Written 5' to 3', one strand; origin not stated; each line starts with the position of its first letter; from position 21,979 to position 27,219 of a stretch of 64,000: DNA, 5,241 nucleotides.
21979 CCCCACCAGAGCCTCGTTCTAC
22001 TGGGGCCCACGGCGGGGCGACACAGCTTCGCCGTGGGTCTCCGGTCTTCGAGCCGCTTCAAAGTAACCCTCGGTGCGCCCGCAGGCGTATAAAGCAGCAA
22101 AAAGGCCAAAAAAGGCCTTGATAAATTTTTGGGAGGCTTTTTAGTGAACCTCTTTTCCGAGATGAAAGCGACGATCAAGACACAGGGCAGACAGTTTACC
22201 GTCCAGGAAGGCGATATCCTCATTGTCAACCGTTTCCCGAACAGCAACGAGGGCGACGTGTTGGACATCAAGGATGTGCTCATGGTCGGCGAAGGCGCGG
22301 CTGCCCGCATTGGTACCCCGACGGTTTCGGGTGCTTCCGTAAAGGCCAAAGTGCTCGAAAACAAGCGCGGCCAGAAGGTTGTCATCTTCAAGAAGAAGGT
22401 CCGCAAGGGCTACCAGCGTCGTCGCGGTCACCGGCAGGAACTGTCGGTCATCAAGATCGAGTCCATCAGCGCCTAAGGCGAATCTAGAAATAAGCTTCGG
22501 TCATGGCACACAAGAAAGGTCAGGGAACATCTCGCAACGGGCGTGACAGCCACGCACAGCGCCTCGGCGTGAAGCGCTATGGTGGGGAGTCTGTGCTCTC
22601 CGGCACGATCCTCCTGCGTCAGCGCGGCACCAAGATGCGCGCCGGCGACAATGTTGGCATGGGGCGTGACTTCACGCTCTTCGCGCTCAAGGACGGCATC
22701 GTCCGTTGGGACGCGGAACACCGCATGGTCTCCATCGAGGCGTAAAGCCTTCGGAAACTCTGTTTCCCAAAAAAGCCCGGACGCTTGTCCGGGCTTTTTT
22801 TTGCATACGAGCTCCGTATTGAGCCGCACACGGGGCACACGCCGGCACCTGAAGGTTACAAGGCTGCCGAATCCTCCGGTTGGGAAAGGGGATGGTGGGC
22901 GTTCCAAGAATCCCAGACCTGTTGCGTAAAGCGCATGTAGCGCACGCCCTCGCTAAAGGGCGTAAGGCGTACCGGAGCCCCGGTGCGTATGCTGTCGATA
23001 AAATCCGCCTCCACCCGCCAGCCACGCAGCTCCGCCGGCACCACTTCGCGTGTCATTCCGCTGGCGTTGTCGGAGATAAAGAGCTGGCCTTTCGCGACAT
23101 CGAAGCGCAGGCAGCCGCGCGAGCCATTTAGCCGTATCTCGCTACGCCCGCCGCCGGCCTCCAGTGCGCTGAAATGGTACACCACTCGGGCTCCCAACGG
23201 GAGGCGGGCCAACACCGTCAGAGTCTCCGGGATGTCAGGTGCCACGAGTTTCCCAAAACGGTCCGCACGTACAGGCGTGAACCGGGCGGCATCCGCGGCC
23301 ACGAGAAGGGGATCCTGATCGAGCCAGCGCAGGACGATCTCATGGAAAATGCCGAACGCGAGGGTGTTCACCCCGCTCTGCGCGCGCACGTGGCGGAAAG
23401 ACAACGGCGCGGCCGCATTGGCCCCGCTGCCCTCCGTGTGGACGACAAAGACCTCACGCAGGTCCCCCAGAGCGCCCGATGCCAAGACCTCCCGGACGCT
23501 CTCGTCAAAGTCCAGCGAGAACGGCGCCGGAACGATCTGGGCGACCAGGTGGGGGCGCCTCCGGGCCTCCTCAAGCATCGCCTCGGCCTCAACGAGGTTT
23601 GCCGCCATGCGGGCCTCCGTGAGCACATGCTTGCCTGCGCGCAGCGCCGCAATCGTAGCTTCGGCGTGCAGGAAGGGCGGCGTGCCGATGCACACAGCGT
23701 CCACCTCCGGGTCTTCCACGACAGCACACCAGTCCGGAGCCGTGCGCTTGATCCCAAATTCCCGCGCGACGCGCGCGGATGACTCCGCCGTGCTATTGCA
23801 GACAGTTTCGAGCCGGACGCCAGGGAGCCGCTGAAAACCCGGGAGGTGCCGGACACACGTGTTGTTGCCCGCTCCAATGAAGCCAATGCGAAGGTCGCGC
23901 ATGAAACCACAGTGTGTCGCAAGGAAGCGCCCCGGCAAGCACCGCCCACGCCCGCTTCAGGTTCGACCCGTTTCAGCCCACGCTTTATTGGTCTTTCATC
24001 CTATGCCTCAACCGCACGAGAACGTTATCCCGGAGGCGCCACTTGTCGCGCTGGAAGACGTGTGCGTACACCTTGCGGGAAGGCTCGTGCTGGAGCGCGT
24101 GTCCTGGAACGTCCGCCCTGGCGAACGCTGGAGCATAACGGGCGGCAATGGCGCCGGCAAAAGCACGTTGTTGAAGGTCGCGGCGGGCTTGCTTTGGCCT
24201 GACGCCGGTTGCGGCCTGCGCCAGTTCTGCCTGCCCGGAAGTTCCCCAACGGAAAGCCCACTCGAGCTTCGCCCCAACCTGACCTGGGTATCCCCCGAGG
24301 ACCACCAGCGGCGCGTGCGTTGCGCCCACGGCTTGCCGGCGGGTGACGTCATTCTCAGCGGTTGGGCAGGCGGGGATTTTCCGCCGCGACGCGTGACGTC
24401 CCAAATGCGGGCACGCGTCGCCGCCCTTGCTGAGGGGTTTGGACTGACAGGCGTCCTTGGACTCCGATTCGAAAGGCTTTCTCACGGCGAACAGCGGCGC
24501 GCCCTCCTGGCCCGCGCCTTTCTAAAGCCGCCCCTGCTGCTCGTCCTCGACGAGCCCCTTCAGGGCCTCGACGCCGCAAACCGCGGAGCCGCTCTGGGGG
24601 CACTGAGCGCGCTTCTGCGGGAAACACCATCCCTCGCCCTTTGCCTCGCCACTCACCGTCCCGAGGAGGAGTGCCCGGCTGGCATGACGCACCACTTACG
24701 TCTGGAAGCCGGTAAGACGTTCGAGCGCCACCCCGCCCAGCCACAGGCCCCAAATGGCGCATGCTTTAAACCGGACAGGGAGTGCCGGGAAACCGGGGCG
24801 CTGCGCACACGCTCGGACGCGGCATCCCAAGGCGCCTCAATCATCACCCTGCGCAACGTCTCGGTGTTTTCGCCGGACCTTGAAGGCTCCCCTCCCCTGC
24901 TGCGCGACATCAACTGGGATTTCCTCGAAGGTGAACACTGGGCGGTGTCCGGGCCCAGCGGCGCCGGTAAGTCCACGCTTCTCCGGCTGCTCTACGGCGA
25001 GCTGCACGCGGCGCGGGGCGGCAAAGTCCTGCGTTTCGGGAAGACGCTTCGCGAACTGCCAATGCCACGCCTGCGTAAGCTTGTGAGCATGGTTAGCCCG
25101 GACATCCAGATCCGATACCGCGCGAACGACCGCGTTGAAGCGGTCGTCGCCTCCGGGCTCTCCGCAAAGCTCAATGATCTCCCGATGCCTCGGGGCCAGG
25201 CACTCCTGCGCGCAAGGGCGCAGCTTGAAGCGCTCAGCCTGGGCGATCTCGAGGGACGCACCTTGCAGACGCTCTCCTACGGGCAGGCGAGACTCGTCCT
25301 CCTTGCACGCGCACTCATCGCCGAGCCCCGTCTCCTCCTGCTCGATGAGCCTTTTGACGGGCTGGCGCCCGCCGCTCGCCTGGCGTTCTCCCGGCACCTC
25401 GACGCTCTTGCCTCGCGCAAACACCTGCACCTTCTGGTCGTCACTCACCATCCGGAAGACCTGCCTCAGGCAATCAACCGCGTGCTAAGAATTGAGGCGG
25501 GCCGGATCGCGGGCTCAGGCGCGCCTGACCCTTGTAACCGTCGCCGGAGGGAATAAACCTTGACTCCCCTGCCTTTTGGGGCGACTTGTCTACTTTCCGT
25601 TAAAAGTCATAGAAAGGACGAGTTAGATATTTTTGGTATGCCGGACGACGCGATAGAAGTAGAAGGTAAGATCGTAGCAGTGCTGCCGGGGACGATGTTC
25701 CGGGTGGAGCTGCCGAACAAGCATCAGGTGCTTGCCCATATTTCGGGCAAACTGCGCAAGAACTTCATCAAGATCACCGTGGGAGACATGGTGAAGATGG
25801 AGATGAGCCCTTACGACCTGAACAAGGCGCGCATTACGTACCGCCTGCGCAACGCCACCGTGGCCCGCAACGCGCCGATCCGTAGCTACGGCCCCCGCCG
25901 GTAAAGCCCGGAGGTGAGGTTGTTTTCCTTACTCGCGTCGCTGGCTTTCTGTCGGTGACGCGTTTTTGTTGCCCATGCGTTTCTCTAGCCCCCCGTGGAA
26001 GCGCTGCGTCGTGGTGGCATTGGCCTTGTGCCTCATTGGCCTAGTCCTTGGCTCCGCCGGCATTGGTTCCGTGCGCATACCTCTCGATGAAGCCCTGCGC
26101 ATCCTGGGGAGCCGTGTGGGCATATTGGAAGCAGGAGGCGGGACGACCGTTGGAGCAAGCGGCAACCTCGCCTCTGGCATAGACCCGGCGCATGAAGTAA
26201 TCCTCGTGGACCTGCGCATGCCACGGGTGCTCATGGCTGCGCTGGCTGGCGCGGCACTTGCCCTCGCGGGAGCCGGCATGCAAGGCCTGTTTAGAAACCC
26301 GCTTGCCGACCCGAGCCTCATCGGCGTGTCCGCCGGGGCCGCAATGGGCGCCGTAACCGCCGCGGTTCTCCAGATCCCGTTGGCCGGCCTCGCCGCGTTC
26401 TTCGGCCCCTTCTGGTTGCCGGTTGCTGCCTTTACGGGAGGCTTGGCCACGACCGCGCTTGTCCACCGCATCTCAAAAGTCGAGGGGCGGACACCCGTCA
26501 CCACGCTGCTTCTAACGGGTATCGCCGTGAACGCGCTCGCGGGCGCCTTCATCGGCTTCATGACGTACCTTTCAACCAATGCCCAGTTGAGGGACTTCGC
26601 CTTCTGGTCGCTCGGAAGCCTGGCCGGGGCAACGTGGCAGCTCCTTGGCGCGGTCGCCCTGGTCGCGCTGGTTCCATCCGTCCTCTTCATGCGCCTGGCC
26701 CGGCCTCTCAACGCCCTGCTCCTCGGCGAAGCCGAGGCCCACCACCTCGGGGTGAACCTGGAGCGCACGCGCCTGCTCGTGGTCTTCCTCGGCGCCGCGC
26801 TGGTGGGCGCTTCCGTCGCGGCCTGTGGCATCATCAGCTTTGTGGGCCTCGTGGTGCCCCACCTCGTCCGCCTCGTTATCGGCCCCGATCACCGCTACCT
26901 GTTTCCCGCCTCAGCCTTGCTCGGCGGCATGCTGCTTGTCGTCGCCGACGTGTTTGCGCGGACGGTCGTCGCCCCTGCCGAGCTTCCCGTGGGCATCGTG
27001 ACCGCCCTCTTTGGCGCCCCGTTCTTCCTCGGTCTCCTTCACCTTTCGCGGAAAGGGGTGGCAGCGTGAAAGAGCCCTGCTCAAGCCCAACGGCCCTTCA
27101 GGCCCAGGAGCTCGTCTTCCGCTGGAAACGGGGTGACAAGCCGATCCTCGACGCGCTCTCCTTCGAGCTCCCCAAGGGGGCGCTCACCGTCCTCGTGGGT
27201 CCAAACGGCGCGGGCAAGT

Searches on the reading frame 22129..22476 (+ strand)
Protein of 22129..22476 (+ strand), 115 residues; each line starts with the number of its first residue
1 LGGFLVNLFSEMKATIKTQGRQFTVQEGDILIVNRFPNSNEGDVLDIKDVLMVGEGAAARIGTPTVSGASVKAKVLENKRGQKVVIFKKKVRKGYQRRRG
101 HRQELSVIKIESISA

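Call 40: search_protein_families(library=pfam, proteins=[window:22129-22476:+], max_evalue=0.0001)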
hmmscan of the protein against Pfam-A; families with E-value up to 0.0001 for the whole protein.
window:22129-22476:+ (115 aa): 1 family
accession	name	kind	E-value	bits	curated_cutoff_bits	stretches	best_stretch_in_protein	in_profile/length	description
PF00829.26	Ribosomal_L21p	-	2.5e-32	111.5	27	1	12-113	1-99/99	Ribosomal prokaryotic L21 protein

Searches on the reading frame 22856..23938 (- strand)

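Call 40: search_protein_families(library=pfam, proteins=[window:22856-23938:-], max_evalue=0.0001)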
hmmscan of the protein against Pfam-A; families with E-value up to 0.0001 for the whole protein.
window:22856-23938:- (360 aa): 2 families
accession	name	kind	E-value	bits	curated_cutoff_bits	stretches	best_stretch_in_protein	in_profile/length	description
PF01408.29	GFO_IDH_MocA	-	1.3e-21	77.9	24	1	16-131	1-115/120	Oxidoreductase family, NAD-binding Rossmann fold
PF22725.1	GFO_IDH_MocA_C3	-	1.4e-09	38.5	27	1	148-277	4-123/124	GFO/IDH/MocA C-terminal domain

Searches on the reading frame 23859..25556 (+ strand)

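Call 40: search_protein_families(library=pfam, proteins=[window:23859-25556:+], max_evalue=0.0001)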
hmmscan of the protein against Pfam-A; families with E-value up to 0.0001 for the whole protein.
window:23859-25556:+ (565 aa): 8 families
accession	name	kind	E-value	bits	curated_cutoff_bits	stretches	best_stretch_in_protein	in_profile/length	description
PF00005.33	ABC_tran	-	1.1e-47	162.5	25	2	348-499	1-136/137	ABC transporter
PF13304.12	AAA_21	-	7.3e-17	62.8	27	1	455-533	221-301/304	AAA domain, putative AbiEii toxin, Type IV TA system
PF13555.12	AAA_29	-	3.7e-09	36.6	27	0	82-115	16-49/61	P-loop containing region of AAA domain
PF25199.1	nSTAND_NTPase5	-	2.6e-05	24.5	34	0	360-393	43-76/145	Novel STAND NTPase 5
PF13604.12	AAA_30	-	2.7e-05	24.4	27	0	362-396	22-55/191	AAA domain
PF13401.12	AAA_22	-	4.2e-05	24.3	27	0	362-528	9-121/130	AAA domain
PF13191.12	AAA_16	-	5e-05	24.3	32.6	0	361-519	27-161/167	AAA ATPase domain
PF03193.22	RsgA_GTPase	-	9.3e-05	22.7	30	0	355-385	103-133/174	RsgA GTPase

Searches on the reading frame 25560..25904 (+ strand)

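Call 40: search_protein_families(library=pfam, proteins=[window:25560-25904:+], max_evalue=0.0001)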
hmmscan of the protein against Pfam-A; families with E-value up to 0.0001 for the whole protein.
window:25560-25904:+ (114 aa): 1 family
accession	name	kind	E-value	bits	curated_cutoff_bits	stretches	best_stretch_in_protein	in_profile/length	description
PF01176.25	eIF-1a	-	5.1e-25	87.3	30.2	1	32-95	1-64/64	Translation initiation factor 1A / IF-1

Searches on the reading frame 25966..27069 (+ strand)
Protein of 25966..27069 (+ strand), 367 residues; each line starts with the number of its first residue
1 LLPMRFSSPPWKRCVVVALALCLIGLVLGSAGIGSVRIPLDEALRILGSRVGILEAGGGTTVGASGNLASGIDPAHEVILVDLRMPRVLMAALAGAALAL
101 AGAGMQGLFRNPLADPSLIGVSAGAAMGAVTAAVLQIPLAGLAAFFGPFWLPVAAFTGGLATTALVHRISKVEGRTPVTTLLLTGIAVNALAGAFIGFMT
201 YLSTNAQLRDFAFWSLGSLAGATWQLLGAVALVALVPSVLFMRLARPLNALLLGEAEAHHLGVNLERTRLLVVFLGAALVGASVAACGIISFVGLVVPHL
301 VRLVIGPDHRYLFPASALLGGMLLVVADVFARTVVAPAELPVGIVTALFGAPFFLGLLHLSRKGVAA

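Call 23: search_protein_families(library=pfam, proteins=[window:25966-27069:+], max_evalue=0.01)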
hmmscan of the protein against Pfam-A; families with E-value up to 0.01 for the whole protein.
window:25966-27069:+ (367 aa): 1 family
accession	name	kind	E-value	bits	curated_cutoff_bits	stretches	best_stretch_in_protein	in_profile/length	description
PF01032.23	FecCD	-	3.6e-90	302.6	26.5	1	23-358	2-309/311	FecCD transport family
